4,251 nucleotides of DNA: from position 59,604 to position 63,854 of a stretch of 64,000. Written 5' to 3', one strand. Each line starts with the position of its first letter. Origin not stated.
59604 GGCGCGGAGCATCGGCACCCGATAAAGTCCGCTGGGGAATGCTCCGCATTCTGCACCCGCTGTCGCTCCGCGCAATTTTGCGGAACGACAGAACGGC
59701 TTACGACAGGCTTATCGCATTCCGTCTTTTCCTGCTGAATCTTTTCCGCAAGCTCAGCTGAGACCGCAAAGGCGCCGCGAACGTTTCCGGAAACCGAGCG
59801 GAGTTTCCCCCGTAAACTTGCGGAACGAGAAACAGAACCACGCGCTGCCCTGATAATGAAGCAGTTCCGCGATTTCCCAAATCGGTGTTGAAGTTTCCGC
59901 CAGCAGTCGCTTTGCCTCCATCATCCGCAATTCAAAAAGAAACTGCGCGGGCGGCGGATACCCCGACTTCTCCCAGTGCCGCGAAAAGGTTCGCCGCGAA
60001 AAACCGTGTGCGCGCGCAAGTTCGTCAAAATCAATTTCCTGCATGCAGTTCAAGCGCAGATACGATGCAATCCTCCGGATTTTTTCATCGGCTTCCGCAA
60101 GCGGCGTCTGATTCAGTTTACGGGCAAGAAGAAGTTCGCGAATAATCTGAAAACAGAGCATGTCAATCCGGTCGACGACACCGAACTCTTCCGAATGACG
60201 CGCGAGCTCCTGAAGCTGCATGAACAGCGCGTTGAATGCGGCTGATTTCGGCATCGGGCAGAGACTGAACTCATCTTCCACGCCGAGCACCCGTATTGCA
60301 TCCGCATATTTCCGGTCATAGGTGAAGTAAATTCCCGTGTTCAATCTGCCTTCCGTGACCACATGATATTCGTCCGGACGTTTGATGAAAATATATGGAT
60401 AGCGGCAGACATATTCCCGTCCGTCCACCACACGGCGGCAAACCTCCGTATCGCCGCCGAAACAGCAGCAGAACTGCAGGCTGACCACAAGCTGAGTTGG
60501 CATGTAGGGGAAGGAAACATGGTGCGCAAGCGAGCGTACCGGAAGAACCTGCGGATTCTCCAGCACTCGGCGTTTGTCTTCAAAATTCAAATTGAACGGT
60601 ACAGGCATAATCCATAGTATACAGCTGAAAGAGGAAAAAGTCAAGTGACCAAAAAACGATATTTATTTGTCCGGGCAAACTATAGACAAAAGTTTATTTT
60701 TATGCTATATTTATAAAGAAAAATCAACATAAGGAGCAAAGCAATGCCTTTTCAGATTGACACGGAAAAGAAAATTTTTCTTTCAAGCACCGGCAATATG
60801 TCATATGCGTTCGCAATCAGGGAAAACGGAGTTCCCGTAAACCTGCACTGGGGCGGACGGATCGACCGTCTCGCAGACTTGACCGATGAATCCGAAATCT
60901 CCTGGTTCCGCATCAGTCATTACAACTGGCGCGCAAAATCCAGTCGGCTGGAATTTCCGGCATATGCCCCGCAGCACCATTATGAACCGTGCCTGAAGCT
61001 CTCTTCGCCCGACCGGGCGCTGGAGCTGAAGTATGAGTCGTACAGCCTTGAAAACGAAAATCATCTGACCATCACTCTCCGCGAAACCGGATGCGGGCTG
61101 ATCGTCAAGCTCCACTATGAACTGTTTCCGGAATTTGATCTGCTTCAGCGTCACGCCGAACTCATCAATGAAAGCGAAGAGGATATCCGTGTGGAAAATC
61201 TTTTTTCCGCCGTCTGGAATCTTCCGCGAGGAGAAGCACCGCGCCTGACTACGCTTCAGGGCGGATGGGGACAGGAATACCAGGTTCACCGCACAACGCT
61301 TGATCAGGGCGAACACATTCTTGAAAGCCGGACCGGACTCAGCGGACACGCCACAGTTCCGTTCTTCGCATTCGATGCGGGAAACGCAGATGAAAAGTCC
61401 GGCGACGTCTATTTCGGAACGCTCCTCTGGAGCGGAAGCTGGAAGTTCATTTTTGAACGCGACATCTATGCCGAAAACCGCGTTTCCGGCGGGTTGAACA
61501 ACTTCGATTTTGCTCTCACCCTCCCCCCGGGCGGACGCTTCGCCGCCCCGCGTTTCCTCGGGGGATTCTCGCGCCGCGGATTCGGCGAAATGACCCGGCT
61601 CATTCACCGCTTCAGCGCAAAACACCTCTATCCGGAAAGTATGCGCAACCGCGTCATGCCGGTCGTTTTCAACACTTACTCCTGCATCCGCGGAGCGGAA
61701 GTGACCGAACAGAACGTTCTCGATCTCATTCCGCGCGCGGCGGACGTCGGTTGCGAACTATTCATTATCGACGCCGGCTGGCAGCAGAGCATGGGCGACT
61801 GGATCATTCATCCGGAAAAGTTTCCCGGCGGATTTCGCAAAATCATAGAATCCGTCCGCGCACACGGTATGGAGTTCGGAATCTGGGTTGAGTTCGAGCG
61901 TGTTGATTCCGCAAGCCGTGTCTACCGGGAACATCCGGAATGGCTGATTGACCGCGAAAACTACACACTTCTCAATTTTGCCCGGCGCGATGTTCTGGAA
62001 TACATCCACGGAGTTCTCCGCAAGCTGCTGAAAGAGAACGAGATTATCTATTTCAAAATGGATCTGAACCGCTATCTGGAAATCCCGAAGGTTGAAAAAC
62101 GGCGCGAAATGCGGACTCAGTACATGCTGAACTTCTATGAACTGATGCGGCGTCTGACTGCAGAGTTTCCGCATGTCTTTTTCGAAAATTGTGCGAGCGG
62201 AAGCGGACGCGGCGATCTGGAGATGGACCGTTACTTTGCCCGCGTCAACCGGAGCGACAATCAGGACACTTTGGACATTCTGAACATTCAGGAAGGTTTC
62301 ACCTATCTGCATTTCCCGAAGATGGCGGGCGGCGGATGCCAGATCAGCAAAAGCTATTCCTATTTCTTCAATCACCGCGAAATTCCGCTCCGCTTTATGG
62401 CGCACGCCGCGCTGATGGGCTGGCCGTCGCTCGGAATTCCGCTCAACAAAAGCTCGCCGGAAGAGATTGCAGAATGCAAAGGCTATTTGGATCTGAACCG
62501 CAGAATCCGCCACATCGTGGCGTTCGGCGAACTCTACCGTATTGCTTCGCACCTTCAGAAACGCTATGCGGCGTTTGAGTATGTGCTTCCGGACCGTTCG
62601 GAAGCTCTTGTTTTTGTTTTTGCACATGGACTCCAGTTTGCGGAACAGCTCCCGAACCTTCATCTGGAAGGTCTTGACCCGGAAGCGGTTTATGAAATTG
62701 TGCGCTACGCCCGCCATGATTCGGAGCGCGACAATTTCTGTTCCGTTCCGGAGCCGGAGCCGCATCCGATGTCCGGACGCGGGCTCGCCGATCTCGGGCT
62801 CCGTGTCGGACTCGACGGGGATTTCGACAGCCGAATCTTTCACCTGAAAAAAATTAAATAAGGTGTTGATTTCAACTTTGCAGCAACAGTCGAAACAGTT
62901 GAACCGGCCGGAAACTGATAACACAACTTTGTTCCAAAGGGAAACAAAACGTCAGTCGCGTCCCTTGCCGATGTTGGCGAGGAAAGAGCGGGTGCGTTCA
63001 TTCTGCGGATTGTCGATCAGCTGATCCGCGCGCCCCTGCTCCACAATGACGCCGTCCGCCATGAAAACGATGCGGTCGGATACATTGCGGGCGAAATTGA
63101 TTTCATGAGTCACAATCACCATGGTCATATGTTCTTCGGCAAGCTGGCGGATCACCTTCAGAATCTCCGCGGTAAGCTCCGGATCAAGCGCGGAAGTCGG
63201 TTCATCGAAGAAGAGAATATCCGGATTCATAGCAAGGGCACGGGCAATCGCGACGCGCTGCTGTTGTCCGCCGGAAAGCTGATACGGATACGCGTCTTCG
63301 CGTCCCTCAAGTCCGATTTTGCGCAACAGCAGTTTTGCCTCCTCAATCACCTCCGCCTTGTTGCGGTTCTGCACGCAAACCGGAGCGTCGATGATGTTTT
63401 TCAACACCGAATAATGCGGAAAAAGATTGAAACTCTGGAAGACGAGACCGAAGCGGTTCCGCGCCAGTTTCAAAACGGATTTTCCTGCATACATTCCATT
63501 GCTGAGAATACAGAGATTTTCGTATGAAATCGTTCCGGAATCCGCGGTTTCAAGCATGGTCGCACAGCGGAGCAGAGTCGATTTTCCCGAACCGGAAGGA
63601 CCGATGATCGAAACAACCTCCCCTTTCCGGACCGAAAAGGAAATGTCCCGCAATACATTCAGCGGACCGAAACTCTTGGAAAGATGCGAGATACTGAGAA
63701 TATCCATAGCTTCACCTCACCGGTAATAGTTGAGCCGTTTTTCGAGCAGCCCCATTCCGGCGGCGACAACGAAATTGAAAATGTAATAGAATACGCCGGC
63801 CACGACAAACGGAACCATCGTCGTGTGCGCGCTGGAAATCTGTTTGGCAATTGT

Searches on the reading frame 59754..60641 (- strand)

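Call 62: search_protein_families(library=pfam, proteins=[window:59754-60641:-], max_evalue=0.001)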
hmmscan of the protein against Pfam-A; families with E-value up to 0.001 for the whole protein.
window:59754-60641:- (295 aa): 2 families
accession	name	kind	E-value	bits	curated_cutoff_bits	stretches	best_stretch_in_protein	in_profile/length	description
PF12833.13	HTH_18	-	1.5e-14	54.4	33.6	1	208-287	1-80/80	Helix-turn-helix domain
PF00165.29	HTH_AraC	-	0.00081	19.9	26.6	0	253-285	10-41/42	Bacterial regulatory helix-turn-helix proteins, AraC family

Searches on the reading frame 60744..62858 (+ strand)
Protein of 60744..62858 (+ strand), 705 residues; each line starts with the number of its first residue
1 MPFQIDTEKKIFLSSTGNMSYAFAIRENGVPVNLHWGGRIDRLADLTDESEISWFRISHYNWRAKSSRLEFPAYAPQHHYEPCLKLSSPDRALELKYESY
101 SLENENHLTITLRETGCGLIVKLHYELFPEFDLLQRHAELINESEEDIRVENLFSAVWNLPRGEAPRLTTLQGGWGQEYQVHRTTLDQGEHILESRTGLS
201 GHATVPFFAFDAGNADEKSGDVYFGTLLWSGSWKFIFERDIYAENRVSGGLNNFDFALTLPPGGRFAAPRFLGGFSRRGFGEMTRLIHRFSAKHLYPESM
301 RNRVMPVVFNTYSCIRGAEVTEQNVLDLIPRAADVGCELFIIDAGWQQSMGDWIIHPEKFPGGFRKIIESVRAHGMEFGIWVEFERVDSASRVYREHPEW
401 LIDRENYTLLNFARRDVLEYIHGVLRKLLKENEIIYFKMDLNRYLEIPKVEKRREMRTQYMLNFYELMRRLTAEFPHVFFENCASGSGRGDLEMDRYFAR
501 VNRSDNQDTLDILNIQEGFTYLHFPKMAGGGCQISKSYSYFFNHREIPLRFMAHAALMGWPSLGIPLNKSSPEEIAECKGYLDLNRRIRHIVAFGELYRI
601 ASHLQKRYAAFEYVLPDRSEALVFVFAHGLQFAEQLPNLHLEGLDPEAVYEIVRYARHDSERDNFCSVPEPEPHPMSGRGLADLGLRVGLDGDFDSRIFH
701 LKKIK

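Call 62: search_protein_families(library=pfam, proteins=[window:60744-62858:+], max_evalue=0.001)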
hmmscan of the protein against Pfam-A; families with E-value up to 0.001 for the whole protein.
window:60744-62858:+ (705 aa): 4 families
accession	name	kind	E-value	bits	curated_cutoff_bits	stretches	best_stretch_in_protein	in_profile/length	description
PF02065.24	Melibiase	-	5.3e-63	213.5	27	1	266-595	2-347/347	Melibiase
PF16875.11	Glyco_hydro_36N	-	4e-49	167.8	27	1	30-260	2-252/253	Glycosyl hydrolase family 36 N-terminal domain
PF16874.11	Glyco_hydro_36C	-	4.9e-16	59.4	27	1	609-701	2-77/77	Glycosyl hydrolase family 36 C-terminal domain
PF01055.32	Glyco_hydro_31_2nd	-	0.00095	19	23.5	0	331-465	32-190/328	Glycosyl hydrolases family 31 TIM-barrel domain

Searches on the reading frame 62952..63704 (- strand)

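Call 62: search_protein_families(library=pfam, proteins=[window:62952-63704:-], max_evalue=0.001)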
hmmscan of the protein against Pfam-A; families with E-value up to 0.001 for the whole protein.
window:62952-63704:- (250 aa): 7 families
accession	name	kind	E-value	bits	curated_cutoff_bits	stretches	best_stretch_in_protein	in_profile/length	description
PF00005.33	ABC_tran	-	3.8e-34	118.7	25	1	18-171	1-137/137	ABC transporter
PF13304.12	AAA_21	-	1.8e-14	55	27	1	126-202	221-300/304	AAA domain, putative AbiEii toxin, Type IV TA system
PF02463.25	SMC_N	-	7e-08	32.6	40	1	124-211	124-207/220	RecF/RecN/SMC N terminal domain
PF13555.12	AAA_29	-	0.0001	22.4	27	1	25-47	19-41/61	P-loop containing region of AAA domain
PF13191.12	AAA_16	-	0.00021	22.2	32.6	1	25-54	19-51/167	AAA ATPase domain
PF25199.1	nSTAND_NTPase5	-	0.00029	21.1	34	0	25-49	38-62/145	Novel STAND NTPase 5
PF09818.15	ABC_ATPase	-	0.00076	19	23.2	0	24-46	76-97/283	P-loop domain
